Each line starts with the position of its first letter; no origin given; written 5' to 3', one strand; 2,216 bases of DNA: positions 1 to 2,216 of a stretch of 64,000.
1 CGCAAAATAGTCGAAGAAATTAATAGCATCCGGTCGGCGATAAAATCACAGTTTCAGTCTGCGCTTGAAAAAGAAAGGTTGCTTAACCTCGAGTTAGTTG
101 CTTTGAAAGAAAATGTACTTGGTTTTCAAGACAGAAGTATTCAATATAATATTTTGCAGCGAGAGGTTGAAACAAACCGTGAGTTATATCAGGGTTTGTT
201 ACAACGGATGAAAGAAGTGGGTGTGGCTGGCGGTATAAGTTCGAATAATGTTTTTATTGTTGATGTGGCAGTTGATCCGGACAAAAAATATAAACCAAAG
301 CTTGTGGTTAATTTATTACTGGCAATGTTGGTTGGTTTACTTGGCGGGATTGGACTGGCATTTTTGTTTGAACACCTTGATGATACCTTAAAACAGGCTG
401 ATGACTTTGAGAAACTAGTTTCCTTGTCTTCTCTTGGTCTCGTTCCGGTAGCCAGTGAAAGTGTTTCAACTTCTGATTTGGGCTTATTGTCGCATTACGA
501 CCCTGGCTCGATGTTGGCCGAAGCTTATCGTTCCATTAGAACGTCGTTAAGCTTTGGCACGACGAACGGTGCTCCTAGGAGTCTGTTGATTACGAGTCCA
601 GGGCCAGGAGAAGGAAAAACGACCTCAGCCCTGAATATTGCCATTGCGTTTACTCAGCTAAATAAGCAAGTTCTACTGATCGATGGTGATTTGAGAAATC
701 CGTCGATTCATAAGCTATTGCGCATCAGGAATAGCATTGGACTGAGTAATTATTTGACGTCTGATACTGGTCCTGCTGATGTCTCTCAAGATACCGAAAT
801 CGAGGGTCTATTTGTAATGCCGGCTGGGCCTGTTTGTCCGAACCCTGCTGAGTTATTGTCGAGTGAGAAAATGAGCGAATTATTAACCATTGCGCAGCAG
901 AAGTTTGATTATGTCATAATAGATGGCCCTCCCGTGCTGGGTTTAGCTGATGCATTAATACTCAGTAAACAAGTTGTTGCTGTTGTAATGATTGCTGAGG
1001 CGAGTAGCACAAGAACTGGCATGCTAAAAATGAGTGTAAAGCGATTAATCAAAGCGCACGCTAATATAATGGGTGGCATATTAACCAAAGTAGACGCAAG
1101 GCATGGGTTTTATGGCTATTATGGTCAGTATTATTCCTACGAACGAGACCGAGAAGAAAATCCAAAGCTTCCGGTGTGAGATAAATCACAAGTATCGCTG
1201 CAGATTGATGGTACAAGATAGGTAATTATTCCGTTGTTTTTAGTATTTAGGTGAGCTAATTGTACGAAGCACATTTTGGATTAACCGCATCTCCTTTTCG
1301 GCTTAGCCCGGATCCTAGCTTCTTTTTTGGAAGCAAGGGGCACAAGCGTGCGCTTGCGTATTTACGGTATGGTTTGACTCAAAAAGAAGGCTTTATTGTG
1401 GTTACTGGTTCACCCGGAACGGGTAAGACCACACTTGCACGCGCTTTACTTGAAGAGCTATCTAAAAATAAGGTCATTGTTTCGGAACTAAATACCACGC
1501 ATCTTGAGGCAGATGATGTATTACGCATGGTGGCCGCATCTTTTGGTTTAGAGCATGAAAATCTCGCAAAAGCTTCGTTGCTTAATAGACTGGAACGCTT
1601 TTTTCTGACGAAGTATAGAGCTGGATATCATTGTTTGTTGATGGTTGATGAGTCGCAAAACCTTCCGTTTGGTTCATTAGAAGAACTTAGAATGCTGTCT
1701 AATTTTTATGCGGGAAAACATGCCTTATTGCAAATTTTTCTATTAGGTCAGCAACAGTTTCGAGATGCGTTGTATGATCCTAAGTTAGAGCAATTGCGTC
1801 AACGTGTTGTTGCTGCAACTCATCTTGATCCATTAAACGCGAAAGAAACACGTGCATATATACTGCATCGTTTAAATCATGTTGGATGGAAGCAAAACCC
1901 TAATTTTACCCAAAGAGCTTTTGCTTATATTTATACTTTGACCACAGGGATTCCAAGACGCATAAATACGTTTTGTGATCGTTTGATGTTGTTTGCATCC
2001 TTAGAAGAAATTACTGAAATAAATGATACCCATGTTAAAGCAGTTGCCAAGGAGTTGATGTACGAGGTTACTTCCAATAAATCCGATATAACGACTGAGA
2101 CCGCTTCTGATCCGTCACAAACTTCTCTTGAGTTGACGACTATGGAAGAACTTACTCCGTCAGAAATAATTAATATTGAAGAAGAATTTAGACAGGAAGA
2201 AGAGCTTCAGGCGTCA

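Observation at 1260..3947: ExeA-like AAA ATPase carrying an internal J-like domain with HPD replaced by QPD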

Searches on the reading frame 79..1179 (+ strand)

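Call 3: search_protein_families(library=pfam, proteins=[window:79-1179:+], max_evalue=0.1)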
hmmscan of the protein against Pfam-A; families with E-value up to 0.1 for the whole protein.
window:79-1179:+ (366 aa): 7 families
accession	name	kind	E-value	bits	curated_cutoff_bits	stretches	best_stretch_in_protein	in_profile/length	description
PF13807.11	GNVR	-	1.1e-14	54.6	27.7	1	26-96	9-79/82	G-rich domain on putative tyrosine kinase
PF13614.12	AAA_31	-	6.2e-13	49.5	27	1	177-309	12-153/177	AAA domain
PF10609.15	ParA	-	6e-09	36.1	27.1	1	169-322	6-159/246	NUBPL iron-transfer P-loop NTPase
PF01656.29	CbiA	-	2.1e-08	34.6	25.4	1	170-341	2-86/125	CobQ/CobB/MinD/ParA nucleotide binding domain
PF09140.17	MipZ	-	0.00043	20.1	20.7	1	177-284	11-108/262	ATPase MipZ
PF00448.28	SRP54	-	0.01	15.9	22.7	0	177-206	11-41/196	SRP54-type protein, GTPase domain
PF02374.21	ArsA_ATPase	-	0.019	14.6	24.3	0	177-204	11-38/305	Anion-transporting ATPase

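Call 4: search_protein_families(library=ncbifam, proteins=[window:79-1179:+], max_evalue=0.1)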
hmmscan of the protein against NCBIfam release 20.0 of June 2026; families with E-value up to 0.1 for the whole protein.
window:79-1179:+ (366 aa): 22 families
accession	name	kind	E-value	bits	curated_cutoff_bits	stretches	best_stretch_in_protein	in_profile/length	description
TIGR01007.1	eps_fam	subfamily_domain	4.4e-53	179.8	108.05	1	148-351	1-203/204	polysaccharide biosynthesis tyrosine autokinase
NF007350.0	PRK09841.1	equivalog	8.7e-51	172.9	1248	1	22-358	369-724/726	tyrosine-protein kinase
NF008568.0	PRK11519.1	equivalog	1.3e-49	169.1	1068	1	26-357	375-716/720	tyrosine-protein kinase Wzc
TIGR03029.1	EpsG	equivalog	1e-38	133.1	313.8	1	126-336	63-273/274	chain length determinant protein tyrosine kinase EpsG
TIGR03018.1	pepcterm_TyrKin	hypoth_equivalog_domain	4.8e-38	130.6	230.65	1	140-326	5-199/207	XrtA-associated tyrosine autokinase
TIGR01005.1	eps_transp_fam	subfamily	2.5e-35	121.9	411.7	2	141-353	521-734/754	exopolysaccharide transport protein family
TIGR03017.1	EpsF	equivalog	1.9e-14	53.2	422.75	1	8-119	329-440/444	chain length determinant protein EpsF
TIGR01969.1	minD_arch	subfamily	1.2e-12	47.6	201.75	1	169-340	3-172/251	cell division ATPase MinD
TIGR03007.1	pepcterm_ChnLen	equivalog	1.2e-11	43.6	278.85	1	20-128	354-466/498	XrtA system polysaccharide chain length determinant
TIGR01968.1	minD_bact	equivalog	5.3e-11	42.4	212.9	1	169-312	4-149/261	septum site-determining protein MinD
NF041546.1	ParA_partition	equivalog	6.9e-08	32.3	180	1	177-205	10-38/203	ParA family partition ATPase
NF047398.1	AAA_KGGVGR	domain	7.5e-08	32.9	90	1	177-252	13-102/190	KGGVGR-motif variant AAA ATPase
TIGR01006.1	polys_exp_MPA1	subfamily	2e-07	30.7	296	1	55-123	154-222/226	CspC family polysaccharide chain length determinant protein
NF041136.1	MrpORP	equivalog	6.3e-07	29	450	1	168-288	7-127/365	iron-sulfur cluster carrier protein MrpORP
TIGR03371.1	cellulose_yhjQ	equivalog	6.3e-06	25.9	157.85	1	170-312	5-152/246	cellulose biosynthesis protein BcsQ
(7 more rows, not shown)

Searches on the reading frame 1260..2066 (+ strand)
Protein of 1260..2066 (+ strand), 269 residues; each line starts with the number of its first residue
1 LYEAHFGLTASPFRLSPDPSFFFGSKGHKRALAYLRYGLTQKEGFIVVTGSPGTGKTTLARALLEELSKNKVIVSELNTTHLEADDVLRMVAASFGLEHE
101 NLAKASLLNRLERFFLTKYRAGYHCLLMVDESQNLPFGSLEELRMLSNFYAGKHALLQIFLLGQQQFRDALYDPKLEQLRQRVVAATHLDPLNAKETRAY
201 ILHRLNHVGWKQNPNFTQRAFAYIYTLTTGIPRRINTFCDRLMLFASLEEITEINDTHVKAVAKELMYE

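Call 74: search_solved_structures(query=window:1260-2066:+, max_evalue=0.001)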
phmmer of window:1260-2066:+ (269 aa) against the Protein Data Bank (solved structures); distinct sequences matched with E-value up to 0.001: 48.
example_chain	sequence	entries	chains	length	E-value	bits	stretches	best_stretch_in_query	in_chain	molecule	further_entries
5vc7_A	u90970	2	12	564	1.7e-05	27.8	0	34-72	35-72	VCP-like ATPase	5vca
5g4g_A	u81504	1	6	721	3.2e-05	26.9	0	34-72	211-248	VCP-LIKE ATPASE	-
5g4f_A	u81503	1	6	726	3.2e-05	26.9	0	34-72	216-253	VCP-LIKE ATPASE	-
6oaa_B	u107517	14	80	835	0.00011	25.1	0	34-74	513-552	Cell division control protein 48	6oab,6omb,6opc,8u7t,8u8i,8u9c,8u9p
6oa9_A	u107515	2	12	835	0.00011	25.1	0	34-74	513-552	Cell division control protein 48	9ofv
8dar_A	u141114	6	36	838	0.00011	25.1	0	34-74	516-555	Cell division control protein 48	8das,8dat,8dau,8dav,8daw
6chs_H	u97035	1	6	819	0.0003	23.7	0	34-74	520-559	Putative cell division control protein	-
7wub_C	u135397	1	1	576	0.00032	23.6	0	34-74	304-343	Transitional endoplasmic reticulum ATPase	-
7wub_D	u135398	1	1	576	0.00032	23.6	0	34-74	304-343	Transitional endoplasmic reticulum ATPase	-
8rs9_A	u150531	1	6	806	0.00036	23.5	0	34-74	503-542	Transitional endoplasmic reticulum ATPase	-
6mck_A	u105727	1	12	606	0.00037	23.4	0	34-74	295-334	Transitional endoplasmic reticulum ATPase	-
8pqx_A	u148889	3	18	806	0.00043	23.2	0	34-74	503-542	Transitional endoplasmic reticulum ATPase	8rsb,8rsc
8r0e_A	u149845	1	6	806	0.00059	22.7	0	34-74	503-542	Transitional endoplasmic reticulum ATPase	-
7rlj_A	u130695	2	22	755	0.00062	22.7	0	34-74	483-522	Transitional endoplasmic reticulum ATPase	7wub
8yka_A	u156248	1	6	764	0.00063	22.6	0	34-74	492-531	Transitional endoplasmic reticulum ATPase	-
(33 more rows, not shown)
